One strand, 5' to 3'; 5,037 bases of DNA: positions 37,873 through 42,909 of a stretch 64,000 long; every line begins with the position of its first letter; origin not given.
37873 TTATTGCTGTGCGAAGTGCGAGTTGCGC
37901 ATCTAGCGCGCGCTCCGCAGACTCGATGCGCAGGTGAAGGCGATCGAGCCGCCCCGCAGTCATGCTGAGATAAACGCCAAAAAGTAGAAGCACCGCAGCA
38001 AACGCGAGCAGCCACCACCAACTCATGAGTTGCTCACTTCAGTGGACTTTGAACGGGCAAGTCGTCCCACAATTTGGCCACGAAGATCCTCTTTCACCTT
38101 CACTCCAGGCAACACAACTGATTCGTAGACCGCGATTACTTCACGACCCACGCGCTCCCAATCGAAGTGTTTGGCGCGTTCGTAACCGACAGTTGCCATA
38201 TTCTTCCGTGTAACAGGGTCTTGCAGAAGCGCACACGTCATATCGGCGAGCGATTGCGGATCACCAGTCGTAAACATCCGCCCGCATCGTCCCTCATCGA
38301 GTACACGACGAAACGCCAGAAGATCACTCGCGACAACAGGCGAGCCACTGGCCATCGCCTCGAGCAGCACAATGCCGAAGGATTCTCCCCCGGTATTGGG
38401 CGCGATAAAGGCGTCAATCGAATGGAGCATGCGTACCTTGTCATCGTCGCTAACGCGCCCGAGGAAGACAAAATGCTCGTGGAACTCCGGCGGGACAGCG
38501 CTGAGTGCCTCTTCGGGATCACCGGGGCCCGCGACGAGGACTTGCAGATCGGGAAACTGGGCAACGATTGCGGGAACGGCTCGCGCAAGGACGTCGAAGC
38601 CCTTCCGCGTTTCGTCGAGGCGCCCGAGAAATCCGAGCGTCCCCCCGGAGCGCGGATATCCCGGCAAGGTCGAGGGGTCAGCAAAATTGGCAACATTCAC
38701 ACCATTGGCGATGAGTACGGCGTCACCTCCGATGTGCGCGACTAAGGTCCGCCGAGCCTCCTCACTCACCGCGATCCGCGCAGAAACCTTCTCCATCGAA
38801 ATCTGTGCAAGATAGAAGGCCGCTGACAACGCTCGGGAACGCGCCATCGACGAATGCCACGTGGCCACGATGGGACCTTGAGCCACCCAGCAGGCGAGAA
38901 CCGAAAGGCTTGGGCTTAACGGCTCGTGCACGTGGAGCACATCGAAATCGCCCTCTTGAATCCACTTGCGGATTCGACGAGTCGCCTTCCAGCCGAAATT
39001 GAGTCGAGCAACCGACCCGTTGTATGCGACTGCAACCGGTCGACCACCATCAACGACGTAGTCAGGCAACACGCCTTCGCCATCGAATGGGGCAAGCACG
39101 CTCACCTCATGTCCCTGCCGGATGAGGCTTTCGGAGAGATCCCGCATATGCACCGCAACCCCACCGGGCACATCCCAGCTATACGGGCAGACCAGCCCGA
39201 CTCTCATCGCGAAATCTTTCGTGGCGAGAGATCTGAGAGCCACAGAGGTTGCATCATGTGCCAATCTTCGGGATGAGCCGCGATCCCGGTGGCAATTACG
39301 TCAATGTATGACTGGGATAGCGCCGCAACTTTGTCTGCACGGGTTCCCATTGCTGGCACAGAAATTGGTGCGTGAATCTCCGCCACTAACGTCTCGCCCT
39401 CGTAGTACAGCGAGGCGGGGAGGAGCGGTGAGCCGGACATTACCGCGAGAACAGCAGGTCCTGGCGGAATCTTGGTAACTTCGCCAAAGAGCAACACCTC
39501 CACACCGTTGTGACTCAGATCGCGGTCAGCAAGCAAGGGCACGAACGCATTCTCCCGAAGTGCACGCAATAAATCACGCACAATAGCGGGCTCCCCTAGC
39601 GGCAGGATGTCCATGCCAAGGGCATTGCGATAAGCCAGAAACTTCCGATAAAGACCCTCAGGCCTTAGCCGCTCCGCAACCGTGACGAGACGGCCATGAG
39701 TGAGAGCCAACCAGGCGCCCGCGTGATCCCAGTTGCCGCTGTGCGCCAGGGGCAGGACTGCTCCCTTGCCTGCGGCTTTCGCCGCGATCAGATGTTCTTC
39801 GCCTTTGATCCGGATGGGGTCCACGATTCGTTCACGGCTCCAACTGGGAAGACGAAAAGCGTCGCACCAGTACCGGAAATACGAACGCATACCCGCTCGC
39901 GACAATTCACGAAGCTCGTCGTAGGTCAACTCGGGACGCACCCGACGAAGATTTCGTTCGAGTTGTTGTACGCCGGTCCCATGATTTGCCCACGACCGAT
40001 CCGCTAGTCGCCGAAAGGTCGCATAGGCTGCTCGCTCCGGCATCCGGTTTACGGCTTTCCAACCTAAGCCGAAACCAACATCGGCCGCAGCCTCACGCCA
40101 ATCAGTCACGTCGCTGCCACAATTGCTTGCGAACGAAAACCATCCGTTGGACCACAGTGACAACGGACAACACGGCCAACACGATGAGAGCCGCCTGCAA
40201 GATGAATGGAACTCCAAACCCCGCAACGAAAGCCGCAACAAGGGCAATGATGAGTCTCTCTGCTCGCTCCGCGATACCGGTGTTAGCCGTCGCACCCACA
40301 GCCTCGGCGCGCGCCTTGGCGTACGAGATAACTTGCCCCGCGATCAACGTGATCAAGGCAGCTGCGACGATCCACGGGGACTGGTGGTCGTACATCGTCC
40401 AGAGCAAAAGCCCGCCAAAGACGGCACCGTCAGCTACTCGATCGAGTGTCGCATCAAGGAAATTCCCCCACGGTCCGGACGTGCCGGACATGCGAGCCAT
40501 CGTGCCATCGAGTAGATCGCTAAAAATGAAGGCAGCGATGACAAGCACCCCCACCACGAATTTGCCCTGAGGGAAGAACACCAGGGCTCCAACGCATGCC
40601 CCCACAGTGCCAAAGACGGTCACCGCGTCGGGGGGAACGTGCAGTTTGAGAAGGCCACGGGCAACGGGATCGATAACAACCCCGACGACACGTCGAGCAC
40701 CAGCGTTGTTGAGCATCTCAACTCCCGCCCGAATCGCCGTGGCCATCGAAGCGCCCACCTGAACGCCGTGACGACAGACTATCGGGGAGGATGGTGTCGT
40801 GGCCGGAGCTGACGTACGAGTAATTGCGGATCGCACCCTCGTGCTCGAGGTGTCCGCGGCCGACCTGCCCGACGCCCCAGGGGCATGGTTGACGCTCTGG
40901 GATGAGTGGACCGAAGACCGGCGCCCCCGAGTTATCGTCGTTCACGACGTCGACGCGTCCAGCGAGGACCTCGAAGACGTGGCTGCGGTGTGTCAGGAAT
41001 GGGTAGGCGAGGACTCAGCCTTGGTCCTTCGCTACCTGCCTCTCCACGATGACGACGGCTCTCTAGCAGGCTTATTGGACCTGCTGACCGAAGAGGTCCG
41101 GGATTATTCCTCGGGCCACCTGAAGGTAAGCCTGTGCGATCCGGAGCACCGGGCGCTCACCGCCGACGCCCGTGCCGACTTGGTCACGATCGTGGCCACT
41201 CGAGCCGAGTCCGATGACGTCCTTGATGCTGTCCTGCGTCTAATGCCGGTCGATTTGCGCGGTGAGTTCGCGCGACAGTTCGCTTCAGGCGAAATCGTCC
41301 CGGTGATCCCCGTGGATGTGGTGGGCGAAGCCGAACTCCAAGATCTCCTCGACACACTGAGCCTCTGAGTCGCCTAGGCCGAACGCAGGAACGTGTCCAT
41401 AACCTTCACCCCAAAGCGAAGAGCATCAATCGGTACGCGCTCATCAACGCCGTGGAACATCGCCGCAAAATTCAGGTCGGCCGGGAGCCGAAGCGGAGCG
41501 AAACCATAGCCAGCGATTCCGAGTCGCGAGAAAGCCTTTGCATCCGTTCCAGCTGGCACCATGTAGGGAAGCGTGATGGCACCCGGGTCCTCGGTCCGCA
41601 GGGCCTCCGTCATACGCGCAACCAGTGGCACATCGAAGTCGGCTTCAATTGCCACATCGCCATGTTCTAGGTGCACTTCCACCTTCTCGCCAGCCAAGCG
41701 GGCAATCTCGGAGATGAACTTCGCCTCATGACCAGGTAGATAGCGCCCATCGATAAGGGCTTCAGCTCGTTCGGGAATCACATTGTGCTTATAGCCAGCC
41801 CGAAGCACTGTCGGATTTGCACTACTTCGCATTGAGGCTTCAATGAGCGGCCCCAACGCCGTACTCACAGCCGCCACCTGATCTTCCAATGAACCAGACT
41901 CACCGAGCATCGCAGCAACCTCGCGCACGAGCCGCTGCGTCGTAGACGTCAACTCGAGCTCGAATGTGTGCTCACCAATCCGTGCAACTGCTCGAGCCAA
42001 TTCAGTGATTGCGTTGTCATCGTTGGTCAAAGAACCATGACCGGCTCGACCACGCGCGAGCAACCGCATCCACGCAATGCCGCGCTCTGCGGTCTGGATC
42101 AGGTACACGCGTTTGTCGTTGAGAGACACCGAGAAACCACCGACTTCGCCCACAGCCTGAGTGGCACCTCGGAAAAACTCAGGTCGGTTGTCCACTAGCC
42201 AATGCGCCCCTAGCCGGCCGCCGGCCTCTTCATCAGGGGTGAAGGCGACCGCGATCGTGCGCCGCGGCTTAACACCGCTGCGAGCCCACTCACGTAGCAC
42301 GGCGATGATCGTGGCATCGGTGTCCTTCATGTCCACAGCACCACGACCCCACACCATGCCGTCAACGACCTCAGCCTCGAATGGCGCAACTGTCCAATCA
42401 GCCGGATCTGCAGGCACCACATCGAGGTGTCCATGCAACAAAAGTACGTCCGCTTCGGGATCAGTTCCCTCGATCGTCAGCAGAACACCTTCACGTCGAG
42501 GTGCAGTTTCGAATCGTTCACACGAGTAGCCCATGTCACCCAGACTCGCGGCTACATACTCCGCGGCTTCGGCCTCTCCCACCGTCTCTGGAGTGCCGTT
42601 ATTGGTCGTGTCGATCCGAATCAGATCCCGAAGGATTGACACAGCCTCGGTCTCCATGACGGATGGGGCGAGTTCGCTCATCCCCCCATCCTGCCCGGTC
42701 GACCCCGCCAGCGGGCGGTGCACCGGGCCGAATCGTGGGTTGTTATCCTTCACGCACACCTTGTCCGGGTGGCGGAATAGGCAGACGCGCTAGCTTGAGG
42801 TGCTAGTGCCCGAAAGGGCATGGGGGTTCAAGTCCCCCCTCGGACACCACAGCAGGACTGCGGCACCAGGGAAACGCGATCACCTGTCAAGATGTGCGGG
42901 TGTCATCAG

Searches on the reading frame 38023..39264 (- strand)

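Call 57: search_protein_families(library=pfam, proteins=[window:38023-39264:-], max_evalue=0.00001)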
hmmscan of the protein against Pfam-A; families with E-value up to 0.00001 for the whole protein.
window:38023-39264:- (413 aa): 5 families
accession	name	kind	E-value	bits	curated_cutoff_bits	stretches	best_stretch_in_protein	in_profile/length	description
PF13692.12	Glyco_trans_1_4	-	1.7e-31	109.8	27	1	209-349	3-142/142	Glycosyl transferases group 1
PF13439.12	Glyco_transf_4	-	4.7e-30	105.3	28.5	1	33-191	1-168/170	Glycosyltransferase Family 4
PF00534.26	Glycos_transf_1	-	1.2e-25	90.5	26.4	1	210-362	18-171/172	Glycosyl transferases group 1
PF13579.12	Glyco_trans_4_4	-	1.6e-17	64.8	29.7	1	34-185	1-155/158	Glycosyl transferase 4-like domain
PF13524.12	Glyco_trans_1_2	-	2.9e-06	27.7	25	1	232-372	8-138/144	Glycosyl transferase-like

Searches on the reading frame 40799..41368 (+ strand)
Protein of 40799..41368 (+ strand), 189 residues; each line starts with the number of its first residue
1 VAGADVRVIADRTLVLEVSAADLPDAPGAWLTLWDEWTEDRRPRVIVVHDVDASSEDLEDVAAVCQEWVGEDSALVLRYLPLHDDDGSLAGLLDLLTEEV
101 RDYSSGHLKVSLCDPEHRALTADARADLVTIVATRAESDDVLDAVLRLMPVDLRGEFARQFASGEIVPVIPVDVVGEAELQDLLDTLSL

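Call 4: search_protein_families(library=pfam, proteins=[window:40799-41368:+], max_evalue=0.01)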
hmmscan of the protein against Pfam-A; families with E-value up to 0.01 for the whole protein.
window:40799-41368:+ (189 aa): 0 families

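Call 5: search_protein_families(library=ncbifam, proteins=[window:40799-41368:+], max_evalue=0.01)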
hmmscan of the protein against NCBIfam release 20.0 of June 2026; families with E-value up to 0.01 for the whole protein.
window:40799-41368:+ (189 aa): 2 families
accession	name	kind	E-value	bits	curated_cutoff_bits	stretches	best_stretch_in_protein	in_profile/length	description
NF009377.1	PRK12740.1-1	equivalog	1.8e-18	66.3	890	1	16-187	107-276/700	elongation factor G-like protein EF-G2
NF009381.0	PRK12740.1-5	subfamily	0.00014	20.4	583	1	32-187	117-272/692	elongation factor G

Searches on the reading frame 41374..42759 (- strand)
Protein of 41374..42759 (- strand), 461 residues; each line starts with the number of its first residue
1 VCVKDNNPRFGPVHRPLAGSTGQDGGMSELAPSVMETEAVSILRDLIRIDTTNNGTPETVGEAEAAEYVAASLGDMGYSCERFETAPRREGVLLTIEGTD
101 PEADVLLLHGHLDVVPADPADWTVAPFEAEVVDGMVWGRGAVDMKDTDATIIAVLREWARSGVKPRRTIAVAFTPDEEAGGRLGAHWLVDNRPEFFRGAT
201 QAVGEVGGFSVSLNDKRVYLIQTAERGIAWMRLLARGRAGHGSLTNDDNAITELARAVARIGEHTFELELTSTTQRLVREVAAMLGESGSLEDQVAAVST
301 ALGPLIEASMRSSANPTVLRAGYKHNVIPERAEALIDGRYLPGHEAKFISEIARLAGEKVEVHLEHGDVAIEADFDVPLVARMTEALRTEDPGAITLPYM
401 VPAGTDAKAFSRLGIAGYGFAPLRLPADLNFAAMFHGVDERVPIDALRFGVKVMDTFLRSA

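Call 4: search_protein_families(library=pfam, proteins=[window:41374-42759:-], max_evalue=0.01)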
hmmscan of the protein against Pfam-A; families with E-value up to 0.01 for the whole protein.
window:41374-42759:- (461 aa): 3 families
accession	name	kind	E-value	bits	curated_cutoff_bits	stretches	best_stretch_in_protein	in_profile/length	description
PF01546.33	Peptidase_M20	-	6.3e-33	114.8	24.6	1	107-459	1-205/206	Peptidase family M20/M25/M40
PF07687.19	M20_dimer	-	1.4e-15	57.6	21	1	223-352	1-95/107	Peptidase dimerisation domain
PF04389.22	Peptidase_M28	-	1.4e-07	31.9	21.3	1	92-193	2-81/193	Peptidase family M28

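Call 5: search_protein_families(library=ncbifam, proteins=[window:41374-42759:-], max_evalue=0.01)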
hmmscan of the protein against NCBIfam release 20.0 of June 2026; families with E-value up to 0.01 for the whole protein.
window:41374-42759:- (461 aa): 50 families (the best 25 are shown)
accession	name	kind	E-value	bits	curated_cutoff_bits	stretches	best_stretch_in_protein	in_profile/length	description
NF005913.0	PRK07906.1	subfamily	3.7e-188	625.7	382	1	33-460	11-441/442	hypothetical protein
NF006596.0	PRK09133.1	subfamily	6e-69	232.8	349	1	34-459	35-468/474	hypothetical protein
TIGR01880.1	Ac-peptdase-euk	subfamily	6.4e-44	150.2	338.6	1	36-456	9-393/401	N-acyl-aliphatic-L-amino acid amidohydrolase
NF006399.0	PRK08651.1-2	equivalog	4.4e-39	134.6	381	1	36-459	3-402/405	succinyl-diaminopimelate desuccinylase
NF006111.0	PRK08262.1-1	equivalog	4.1e-36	124.7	825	1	34-452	48-486/493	M20 family peptidase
TIGR01910.1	DapE-ArgE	subfamily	9e-36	123.8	217.6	1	40-448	1-368/373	ArgE/DapE family deacylase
NF006113.0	PRK08262.1-4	equivalog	1.2e-35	123.2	503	1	92-445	115-489/510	M20 family peptidase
NF006112.0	PRK08262.1-3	equivalog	4.8e-34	117.8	510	1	91-454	106-482/492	M20 family peptidase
NF005710.0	PRK07522.1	subfamily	2.9e-30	105.7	412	1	34-270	5-225/391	acetylornithine deacetylase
NF010589.0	PRK13983.1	equivalog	3.1e-29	102.1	333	1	35-250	12-228/409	M20 family metallo-hydrolase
NF006400.0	PRK08651.1-3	equivalog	1.8e-27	96.2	374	1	34-453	7-398/410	succinyl-diaminopimelate desuccinylase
NF006365.0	PRK08588.1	subfamily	4.2e-27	95.5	289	1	35-410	5-335/383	succinyl-diaminopimelate desuccinylase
NF009557.0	PRK13009.1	equivalog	3.3e-26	92.3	284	1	37-267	3-221/377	succinyl-diaminopimelate desuccinylase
TIGR01892.1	AcOrn-deacetyl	equivalog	5.2e-26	91.5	297.7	1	42-268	2-210/365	acetylornithine deacetylase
NF009558.0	PRK13013.1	equivalog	4.6e-22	78.3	428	1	36-275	15-250/429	acetylornithine deacetylase/succinyl-diaminopimelate desuccinylase family protein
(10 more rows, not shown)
